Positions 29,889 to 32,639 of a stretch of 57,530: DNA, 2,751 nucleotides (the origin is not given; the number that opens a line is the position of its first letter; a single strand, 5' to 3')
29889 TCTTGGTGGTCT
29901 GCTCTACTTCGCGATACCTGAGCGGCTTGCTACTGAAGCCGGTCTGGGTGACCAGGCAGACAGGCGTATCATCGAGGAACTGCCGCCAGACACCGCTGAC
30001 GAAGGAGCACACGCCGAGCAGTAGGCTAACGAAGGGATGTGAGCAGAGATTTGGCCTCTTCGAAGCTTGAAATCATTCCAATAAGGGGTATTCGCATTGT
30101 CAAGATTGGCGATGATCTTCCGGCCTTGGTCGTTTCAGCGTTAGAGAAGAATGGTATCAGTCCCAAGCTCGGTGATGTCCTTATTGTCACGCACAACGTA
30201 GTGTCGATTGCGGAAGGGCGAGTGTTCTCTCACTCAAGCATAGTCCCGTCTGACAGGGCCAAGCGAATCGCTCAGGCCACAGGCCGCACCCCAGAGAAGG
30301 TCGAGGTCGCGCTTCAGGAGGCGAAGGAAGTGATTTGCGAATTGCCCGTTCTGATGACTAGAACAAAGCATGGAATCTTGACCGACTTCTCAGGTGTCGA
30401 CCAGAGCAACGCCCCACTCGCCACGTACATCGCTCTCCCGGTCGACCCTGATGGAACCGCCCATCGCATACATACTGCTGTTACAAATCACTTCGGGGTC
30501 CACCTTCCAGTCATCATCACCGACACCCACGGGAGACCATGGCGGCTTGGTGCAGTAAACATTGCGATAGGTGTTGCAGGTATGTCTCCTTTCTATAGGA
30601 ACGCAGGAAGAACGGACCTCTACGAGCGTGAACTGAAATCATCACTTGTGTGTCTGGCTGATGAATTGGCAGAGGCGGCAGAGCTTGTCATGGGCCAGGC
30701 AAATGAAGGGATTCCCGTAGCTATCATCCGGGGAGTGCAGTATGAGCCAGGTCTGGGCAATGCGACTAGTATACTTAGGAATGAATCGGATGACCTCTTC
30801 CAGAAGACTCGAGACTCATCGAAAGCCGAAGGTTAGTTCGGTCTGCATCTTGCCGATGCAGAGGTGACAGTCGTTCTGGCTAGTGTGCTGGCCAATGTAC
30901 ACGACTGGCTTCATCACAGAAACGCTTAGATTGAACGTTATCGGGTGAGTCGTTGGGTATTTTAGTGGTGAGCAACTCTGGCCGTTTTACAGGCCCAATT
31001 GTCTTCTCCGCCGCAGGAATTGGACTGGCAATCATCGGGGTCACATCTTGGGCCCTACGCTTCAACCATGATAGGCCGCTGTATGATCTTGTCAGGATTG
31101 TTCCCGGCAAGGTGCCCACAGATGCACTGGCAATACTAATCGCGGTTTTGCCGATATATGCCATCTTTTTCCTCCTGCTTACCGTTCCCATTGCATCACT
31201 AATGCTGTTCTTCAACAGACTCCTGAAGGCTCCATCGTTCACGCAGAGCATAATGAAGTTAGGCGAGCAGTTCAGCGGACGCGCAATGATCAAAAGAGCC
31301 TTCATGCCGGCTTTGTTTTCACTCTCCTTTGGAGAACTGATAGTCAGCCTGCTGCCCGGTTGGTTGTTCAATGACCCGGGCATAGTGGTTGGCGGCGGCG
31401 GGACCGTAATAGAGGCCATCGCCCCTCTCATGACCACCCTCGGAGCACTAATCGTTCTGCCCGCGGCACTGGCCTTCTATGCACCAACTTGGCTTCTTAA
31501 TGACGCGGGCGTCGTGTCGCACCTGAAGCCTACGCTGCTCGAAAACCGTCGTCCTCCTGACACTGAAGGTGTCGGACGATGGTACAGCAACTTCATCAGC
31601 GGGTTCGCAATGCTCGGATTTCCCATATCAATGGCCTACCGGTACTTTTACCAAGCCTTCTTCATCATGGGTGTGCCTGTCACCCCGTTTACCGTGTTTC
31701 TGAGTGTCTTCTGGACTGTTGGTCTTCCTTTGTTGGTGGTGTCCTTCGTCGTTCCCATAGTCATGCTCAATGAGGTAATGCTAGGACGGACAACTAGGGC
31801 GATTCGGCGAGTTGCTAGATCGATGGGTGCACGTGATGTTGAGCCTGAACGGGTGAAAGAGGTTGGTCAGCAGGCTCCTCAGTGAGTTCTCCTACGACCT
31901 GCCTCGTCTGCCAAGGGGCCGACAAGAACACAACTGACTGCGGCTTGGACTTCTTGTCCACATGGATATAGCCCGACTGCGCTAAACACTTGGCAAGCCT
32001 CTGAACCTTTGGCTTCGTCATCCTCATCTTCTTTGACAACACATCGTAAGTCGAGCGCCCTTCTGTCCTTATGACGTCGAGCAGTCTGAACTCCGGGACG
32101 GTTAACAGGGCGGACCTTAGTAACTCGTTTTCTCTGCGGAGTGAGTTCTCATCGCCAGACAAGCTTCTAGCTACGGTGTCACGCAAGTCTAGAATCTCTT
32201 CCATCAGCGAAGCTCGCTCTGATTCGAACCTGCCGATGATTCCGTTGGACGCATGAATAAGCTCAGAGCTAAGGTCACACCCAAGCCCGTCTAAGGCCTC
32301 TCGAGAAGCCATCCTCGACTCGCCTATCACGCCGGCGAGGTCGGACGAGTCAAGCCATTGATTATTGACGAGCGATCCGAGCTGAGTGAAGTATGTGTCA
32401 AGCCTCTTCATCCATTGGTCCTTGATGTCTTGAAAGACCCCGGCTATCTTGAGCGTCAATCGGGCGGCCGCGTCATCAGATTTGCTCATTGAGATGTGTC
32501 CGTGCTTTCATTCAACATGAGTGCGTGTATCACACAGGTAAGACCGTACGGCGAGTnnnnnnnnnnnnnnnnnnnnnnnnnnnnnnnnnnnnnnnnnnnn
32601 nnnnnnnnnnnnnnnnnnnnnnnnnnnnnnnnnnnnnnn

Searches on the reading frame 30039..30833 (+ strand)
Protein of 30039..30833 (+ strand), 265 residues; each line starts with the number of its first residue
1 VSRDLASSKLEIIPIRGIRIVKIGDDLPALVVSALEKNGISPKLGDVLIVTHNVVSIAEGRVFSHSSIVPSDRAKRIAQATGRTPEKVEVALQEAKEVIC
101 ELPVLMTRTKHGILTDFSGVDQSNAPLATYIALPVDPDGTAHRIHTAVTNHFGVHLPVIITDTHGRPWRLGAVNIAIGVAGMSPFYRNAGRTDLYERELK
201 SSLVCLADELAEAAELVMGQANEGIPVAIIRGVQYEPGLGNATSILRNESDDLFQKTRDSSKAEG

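Call 84: search_protein_families(library=pfam, proteins=[window:30039-30833:+], max_evalue=0.001)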
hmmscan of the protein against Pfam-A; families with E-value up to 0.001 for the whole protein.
window:30039-30833:+ (265 aa): 1 family
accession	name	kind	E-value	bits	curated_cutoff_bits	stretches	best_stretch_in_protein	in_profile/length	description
PF01996.21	F420_ligase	-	6.2e-67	225.7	25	1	18-232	4-218/218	F420-0:Gamma-glutamyl ligase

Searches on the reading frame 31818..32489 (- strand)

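Call 84: search_protein_families(library=pfam, proteins=[window:31818-32489:-], max_evalue=0.001)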
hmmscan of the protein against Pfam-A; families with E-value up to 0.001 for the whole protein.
window:31818-32489:- (224 aa): 2 families
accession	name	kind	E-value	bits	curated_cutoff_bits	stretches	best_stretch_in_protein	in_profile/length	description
PF01047.28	MarR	-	8.5e-05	22.8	24.6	1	129-178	1-50/59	MarR family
PF12802.13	MarR_2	-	0.00036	21.1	27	1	129-176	3-51/61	MarR family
